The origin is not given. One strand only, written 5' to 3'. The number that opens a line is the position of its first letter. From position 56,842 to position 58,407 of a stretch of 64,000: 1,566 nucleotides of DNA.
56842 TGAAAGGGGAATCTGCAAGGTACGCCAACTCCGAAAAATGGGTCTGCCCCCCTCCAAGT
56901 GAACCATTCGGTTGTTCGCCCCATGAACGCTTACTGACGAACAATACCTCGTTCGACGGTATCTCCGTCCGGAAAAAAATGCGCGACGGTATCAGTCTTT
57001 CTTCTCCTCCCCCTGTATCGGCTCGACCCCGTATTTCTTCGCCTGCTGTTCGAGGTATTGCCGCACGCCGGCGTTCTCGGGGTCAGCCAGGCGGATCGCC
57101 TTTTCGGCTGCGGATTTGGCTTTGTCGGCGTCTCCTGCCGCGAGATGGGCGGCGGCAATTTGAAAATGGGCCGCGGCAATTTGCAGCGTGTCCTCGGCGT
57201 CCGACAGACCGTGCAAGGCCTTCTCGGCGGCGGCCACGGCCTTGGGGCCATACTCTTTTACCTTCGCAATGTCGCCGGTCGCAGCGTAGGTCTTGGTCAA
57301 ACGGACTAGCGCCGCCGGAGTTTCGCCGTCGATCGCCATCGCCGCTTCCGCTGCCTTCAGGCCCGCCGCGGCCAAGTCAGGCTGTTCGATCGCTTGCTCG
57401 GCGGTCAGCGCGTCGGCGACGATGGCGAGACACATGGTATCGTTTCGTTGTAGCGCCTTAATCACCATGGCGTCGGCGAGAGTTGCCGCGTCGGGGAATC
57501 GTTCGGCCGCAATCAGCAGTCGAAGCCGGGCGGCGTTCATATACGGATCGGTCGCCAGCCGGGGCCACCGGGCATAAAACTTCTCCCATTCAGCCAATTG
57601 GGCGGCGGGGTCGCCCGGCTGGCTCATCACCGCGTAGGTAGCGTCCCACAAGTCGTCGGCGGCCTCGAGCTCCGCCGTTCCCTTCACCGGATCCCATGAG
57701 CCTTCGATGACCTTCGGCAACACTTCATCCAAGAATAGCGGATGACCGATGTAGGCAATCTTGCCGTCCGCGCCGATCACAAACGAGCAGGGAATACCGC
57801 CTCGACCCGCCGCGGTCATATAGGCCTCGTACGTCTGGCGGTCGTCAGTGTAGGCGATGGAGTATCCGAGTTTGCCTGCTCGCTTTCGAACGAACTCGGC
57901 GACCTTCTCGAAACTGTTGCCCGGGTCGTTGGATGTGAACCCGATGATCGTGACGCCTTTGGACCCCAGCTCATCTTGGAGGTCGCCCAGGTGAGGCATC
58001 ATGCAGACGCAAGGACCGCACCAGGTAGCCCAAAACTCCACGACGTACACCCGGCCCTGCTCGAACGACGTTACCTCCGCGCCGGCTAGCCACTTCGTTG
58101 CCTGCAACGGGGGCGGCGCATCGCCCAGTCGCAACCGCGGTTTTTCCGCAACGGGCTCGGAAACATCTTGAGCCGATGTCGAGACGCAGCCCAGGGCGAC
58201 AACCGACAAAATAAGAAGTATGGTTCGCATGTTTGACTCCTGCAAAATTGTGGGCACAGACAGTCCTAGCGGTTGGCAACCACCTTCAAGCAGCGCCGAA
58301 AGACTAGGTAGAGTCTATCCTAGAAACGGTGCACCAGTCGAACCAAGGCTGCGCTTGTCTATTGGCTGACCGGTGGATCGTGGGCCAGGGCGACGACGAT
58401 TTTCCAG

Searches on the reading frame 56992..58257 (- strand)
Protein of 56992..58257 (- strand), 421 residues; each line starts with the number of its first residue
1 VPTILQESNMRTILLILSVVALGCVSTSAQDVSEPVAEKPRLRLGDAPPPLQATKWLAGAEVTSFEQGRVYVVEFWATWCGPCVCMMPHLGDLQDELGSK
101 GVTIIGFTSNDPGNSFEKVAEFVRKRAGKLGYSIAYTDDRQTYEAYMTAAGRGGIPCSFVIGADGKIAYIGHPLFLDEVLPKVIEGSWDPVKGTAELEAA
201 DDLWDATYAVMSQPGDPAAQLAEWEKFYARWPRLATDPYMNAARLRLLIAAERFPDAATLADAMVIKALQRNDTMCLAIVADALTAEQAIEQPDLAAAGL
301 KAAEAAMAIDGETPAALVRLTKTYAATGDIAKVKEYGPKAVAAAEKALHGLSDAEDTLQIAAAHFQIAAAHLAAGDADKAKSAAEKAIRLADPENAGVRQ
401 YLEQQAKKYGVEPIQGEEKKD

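Call 4: search_protein_families(library=pfam, proteins=[window:56992-58257:-], max_evalue=0.01)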
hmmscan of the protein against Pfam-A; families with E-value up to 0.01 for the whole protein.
window:56992-58257:- (421 aa): 5 families
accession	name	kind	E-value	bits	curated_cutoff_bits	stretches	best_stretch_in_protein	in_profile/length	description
PF08534.16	Redoxin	-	2.6e-13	50.4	26.6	1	62-171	21-132/148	Redoxin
PF00578.27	AhpC-TSA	-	5e-13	49.5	26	1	63-170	21-124/124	AhpC/TSA family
PF13905.12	Thioredoxin_8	-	1e-06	29.4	27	1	68-167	1-94/94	Thioredoxin-like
PF00085.26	Thioredoxin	-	1.1e-06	29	23.5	1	69-99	19-49/103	Thioredoxin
PF07719.23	TPR_2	-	0.0044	17.5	27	1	361-391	1-31/34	Tetratricopeptide repeat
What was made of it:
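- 56992..58257 (-): g10, secreted TlpA/ResA-like thioredoxin with TPR repeats. It lies inside the lineage-specific segment but is not part of the conserved cassette. PF08534 and PF00578 (call 4).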

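Call 5: search_protein_families(library=ncbifam, proteins=[window:56992-58257:-], max_evalue=0.01)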
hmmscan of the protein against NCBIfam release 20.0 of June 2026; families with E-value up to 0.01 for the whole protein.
window:56992-58257:- (421 aa): 14 families
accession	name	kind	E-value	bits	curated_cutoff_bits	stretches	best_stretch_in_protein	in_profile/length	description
NF002854.0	PRK03147.1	subfamily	1.7e-13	50.9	170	1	10-169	9-154/176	thiol-disulfide oxidoreductase ResA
NF047696.1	ThlDiSintTplARhiz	equivalog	5.7e-10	39.3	230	1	67-168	96-195/219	thiol:disulfide interchange protein TlpA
NF041202.1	StoA_CxxC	exception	6.2e-09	35.9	210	1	51-168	35-145/163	endospore biogenesis thiol-disulfide oxidoreductase StoA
TIGR00385.1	dsbE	subfamily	5e-08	32.7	123.15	1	63-169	58-152/173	DsbE family thiol:disulfide interchange protein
TIGR01068.1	thioredoxin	equivalog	2.2e-07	31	96.8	1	67-100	13-46/101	thioredoxin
NF006898.0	PRK09381.1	equivalog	3.3e-05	24.2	138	1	71-101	24-54/109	thioredoxin TrxA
NF041054.1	WAxxUGC_long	equivalog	6.7e-05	22.3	300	1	62-113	99-148/354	ResA-like WAxxUGC motif-containing protein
NF008229.0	PRK10996.1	equivalog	0.00013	21.7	125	1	69-96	53-80/141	thioredoxin TrxC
TIGR01126.1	pdi_dom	equivalog_domain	0.0012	19.1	107.2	1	67-101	13-47/105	protein disulfide-isomerase domain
NF047697.1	ThioredTrxAClost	equivalog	0.0012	19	140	1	66-99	15-48/105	thioredoxin TrxA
NF011941.0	PRK15412.1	equivalog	0.0035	16.9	359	1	65-171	65-159/185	thiol:disulfide interchange protein DsbE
TIGR01130.1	ER_PDI_fam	subfamily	0.007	16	344.25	0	72-103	367-399/476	protein disulfide-isomerase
TIGR02521.1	type_IV_pilW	equivalog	0.0071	15.9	154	0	351-401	21-70/234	type IV pilus biogenesis/stability protein PilW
NF010625.0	PRK14018.1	equivalog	0.0098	14.4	522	0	62-120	50-106/521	bifunctional peptide-methionine (S)-S-oxide reductase MsrA/peptide-methionine (R)-S-oxide reductase MsrB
